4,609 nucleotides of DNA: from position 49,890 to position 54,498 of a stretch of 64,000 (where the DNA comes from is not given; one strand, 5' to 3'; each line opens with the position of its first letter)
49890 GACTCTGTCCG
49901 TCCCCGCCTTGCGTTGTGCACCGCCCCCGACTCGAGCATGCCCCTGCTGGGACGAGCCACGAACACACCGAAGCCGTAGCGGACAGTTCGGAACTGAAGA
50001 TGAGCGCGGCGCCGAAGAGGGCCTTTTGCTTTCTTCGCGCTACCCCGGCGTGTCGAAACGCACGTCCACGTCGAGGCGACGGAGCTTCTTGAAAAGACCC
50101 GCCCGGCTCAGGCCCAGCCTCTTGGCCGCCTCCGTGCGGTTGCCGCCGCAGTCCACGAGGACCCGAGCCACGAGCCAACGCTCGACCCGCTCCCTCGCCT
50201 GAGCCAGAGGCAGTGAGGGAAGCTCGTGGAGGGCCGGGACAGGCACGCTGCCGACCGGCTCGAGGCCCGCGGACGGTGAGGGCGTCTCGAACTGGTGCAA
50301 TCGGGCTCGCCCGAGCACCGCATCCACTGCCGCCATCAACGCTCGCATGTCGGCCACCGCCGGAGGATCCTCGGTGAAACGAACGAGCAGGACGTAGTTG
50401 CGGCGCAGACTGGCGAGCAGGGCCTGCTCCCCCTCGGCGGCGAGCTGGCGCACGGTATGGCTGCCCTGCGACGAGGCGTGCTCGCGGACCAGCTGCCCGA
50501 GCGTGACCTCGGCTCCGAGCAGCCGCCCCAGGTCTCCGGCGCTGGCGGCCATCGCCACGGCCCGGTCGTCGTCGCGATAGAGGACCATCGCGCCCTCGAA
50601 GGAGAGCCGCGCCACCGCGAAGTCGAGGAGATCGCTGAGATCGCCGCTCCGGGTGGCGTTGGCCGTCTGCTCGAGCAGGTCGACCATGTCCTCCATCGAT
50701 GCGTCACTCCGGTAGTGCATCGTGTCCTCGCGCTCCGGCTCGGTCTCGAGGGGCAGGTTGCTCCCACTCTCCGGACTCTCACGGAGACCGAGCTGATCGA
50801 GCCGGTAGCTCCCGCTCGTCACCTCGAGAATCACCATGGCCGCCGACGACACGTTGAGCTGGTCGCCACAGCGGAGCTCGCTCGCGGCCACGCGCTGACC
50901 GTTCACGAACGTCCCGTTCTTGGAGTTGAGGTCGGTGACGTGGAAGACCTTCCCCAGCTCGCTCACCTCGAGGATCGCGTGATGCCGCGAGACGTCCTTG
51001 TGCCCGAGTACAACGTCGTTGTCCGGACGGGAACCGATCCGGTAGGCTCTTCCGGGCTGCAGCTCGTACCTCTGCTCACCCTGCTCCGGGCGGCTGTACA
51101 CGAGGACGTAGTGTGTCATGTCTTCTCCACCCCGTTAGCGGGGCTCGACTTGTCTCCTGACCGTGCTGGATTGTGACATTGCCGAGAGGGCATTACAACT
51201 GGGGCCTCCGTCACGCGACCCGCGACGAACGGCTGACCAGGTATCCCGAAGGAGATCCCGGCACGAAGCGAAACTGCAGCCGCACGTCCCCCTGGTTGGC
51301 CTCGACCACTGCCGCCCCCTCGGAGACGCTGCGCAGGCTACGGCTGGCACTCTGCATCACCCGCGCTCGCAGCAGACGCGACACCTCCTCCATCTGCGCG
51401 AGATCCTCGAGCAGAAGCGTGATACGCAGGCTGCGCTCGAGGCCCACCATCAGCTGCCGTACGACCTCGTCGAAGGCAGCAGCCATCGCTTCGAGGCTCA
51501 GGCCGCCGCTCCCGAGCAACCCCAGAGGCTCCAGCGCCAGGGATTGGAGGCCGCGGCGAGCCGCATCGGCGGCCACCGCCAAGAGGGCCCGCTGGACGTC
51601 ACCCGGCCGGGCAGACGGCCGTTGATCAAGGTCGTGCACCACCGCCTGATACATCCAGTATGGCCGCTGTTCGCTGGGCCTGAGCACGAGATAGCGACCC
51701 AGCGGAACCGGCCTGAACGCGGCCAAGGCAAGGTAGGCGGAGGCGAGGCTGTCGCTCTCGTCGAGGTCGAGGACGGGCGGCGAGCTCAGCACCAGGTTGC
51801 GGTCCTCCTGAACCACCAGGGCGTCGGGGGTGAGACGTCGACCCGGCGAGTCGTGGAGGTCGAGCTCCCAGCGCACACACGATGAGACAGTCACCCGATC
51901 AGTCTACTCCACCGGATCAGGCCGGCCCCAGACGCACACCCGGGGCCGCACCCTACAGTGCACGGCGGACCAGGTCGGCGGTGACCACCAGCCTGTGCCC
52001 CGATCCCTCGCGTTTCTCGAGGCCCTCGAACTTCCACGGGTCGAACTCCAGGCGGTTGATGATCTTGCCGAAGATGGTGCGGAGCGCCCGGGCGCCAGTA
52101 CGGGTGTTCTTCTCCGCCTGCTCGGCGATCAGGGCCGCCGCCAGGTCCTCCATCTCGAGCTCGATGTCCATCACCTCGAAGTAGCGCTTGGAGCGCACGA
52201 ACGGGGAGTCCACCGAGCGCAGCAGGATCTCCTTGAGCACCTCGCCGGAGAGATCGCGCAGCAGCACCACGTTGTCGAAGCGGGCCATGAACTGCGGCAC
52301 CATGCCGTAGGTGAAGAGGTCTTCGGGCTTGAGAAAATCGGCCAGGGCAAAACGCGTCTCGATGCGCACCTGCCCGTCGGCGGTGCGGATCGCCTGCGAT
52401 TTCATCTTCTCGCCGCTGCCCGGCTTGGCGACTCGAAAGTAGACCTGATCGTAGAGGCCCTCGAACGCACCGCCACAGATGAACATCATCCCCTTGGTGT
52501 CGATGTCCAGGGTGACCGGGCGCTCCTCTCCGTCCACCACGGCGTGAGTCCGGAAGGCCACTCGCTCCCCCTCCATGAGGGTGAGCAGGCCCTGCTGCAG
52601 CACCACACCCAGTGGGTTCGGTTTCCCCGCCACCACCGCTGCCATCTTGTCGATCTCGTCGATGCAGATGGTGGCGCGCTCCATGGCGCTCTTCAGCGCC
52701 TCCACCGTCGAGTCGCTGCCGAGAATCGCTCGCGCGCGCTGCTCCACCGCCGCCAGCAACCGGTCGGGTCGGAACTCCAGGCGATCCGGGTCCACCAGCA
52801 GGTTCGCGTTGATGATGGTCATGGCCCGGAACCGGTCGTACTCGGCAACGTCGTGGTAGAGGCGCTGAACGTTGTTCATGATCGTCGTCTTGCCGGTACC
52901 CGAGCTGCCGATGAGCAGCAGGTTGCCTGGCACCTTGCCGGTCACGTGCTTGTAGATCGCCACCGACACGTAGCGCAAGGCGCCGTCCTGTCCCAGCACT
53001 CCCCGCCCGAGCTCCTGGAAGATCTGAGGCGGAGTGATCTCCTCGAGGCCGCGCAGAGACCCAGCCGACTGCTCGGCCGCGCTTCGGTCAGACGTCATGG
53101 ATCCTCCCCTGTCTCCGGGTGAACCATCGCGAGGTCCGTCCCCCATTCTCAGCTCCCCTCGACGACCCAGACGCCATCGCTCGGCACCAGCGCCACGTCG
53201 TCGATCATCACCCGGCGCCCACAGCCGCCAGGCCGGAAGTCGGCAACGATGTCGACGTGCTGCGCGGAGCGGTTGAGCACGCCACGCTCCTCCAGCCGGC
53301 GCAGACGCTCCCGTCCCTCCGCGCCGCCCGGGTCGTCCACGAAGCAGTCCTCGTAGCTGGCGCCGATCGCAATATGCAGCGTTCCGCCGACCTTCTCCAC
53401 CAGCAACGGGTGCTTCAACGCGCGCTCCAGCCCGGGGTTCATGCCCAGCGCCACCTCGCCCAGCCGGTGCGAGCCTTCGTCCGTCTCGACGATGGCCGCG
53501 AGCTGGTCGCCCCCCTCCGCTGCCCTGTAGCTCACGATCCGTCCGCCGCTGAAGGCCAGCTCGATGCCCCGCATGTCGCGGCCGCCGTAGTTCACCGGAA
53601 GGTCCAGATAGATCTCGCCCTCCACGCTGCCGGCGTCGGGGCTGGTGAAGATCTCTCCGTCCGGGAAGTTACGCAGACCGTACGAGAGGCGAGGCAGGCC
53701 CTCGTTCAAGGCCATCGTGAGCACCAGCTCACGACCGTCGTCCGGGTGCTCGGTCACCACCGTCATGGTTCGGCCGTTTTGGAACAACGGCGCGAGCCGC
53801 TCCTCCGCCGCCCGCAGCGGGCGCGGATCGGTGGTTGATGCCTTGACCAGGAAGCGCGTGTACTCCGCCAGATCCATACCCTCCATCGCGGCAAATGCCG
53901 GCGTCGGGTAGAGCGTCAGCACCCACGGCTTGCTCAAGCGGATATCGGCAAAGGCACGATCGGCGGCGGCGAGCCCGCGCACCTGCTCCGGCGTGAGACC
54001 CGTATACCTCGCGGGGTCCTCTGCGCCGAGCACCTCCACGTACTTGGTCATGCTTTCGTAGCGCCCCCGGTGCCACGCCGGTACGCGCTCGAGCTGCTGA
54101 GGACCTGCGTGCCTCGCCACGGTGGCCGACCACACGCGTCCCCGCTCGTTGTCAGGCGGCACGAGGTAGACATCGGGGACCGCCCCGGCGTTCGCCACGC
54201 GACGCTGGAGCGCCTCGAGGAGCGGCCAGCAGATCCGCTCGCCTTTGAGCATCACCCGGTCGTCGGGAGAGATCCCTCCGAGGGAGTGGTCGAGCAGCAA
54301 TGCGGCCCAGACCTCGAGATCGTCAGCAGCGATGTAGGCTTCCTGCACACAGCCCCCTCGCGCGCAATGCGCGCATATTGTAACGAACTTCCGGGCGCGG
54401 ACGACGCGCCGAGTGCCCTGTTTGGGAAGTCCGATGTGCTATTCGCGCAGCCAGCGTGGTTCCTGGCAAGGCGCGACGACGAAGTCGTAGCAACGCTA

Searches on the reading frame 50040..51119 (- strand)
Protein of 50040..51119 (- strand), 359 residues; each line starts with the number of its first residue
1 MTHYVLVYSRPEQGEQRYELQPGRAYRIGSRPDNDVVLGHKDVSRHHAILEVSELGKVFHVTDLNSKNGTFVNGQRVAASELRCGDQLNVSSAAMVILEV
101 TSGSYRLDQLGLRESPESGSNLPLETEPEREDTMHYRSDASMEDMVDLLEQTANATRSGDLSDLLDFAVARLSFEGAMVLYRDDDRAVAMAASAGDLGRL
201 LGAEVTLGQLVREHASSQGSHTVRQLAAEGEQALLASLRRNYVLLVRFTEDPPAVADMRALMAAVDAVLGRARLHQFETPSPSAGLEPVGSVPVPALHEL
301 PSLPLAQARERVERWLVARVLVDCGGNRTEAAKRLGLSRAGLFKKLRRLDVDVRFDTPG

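Call 56: search_protein_families(library=pfam, proteins=[window:50040-51119:-], max_evalue=0.0001)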
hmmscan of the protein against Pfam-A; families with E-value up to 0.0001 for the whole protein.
window:50040-51119:- (359 aa): 3 families
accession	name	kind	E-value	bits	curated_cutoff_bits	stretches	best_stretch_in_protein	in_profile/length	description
PF00498.31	FHA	-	8.7e-19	68.2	20.7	1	26-89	1-65/67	FHA domain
PF16697.10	Yop-YscD_cpl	-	4.5e-14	52.9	33.2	1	11-95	6-88/94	Inner membrane component of T3SS, cytoplasmic domain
PF02954.25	HTH_8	-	2.3e-09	37.2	22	1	309-348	2-41/42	Bacterial regulatory protein, Fis family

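Call 79: search_protein_families(library=ncbifam, proteins=[L093:7576-9414:+, L093:11323-13320:+], max_evalue=0.001)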
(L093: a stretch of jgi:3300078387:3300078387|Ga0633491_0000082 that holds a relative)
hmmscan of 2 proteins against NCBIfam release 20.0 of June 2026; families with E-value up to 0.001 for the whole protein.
L093:7576-9414:+ (612 aa): 53 families (the best 25 are shown)
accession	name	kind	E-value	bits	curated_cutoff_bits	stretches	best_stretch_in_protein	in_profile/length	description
NF009410.0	PRK12771.1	subfamily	2.3e-128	429.3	516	2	9-269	41-292/566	NAD(P)-binding protein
NF009454.0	PRK12814.1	equivalog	5e-106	355.6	916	2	17-269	103-347/657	putative NADPH-dependent glutamate synthase small subunit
NF010590.0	PRK13984.1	equivalog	2.6e-102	342.9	946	1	18-450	198-609/611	putative oxidoreductase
NF009414.0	PRK12778.1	equivalog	1.3e-84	284.9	1103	2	17-269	338-594/752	bifunctional dihydroorotate dehydrogenase B NAD binding subunit/NADPH-dependent glutamate synthase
TIGR01316.1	gltA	equivalog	6.1e-82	275.8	471.75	2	16-269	36-296/449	NADPH-dependent glutamate synthase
TIGR01318.1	gltD_gamma_fam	subfamily_domain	7e-74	249.1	482.95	2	17-269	49-306/467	glutamate synthase, small subunit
TIGR03315.1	Se_ygfK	equivalog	9.6e-74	248.4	835.3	2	17-266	446-687/1012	putative selenate reductase subunit YgfK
NF009408.0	PRK12769.1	equivalog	7.4e-67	225.9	1003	2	18-269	236-492/659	formate-dependent uric acid utilization protein AegA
NF009415.0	PRK12779.1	equivalog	8.3e-65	219.2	1519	2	19-269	211-471/944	putative bifunctional glutamate synthase subunit beta/2-polyprenylphenol hydroxylase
TIGR01317.1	GOGAT_sm_gam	subfamily_domain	1.4e-63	215.4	447.7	1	20-450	54-481/485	glutamate synthase small subunit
NF009413.0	PRK12775.1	equivalog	1.5e-54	185.2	1895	2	18-270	341-596/1006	putative trifunctional 2-polyprenylphenol hydroxylase/glutamate synthase subunit beta/ferritin domain-containing protein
NF009409.0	PRK12770.1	subfamily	7.1e-53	179.9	343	2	97-268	4-196/360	putative glutamate synthase subunit beta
NF009451.0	PRK12809.1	equivalog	2e-49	168.5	1154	2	17-267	218-473/639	formate-dependent uric acid utilization protein YgfT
NF045663.1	diclust_near_Sec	equivalog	2.6e-44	151.5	530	2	17-224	19-212/759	pyridine nucleotide-disulfide oxidoreductase/dicluster-binding protein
NF045599.1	bili_reduct_long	exception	1.1e-12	47.1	750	1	113-270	380-529/641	bilirubin reductase, long form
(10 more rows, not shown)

L093:11323-13320:+ (665 aa): 20 families
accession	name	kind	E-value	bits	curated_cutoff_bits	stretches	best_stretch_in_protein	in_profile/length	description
TIGR04485.1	thiosulf_SoxX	equivalog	2e-26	92.5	61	2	274-339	2-75/78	sulfur oxidation c-type cytochrome SoxX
TIGR02603.1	CxxCH_TIGR02603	domain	7.8e-23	81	68.15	1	263-315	1-52/134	putative heme-binding domain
NF040971.1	cytc_ExtS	equivalog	1e-19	70.9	100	1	262-449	75-260/262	selenite/tellurite reduction operon c-type cytochrome lipoprotein ExtS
NF050122.1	bc1_QcrC_actin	exception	4.1e-15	55.8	200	1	164-341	40-210/253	cytochrome bc1 complex diheme cytochrome c subunit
NF045773.1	cytochro_C550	exception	1.4e-12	47.5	125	0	265-339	49-116/118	cytochrome c550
NF045774.1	cytochro_C551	exception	7.3e-12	45.2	118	1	262-340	36-107/110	cytochrome c551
TIGR00782.1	ccoP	equivalog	1.4e-11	44.2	179.95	1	219-289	164-226/285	cytochrome-c oxidase, cbb3-type subunit III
NF011055.0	PRK14487.1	subfamily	3.1e-09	36.6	218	0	291-332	109-150/212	cbb3-type cytochrome c oxidase subunit II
NF011054.0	PRK14486.1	equivalog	5.5e-09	35.9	447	0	291-335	104-148/294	putative bifunctional cbb3-type cytochrome c oxidase subunit II/cytochrome c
NF040606.1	CytoC_perox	subfamily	6.1e-06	25.7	150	0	338-383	272-317/524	di-heme-cytochrome C peroxidase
TIGR04494.1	c550_PedF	equivalog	6.5e-06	26.1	122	0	274-326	59-112/133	cytochrome c-550 PedF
TIGR00781.1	ccoO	equivalog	7.2e-06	25.9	200.65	0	291-335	103-147/232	cytochrome-c oxidase, cbb3-type subunit II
NF049874.1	PdsA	exception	1.6e-05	24.9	330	0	229-313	90-164/198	periplasmic diheme shuttle PdsA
NF033864.1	cytochrome579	equivalog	4.9e-05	23.2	280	0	265-290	49-75/179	cytochrome 579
TIGR03508.1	decahem_SO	subfamily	9.3e-05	22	192.2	1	74-186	3-106/258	DmsE family decaheme c-type cytochrome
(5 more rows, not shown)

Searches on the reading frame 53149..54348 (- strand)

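Call 56: search_protein_families(library=pfam, proteins=[window:53149-54348:-], max_evalue=0.0001)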
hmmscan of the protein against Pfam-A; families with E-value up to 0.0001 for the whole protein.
window:53149-54348:- (399 aa): 1 family
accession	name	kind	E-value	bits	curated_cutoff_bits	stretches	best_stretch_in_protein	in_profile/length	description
PF02073.20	Peptidase_M29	-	1.3e-42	146.5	27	1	10-368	4-381/406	Thermophilic metalloprotease (M29)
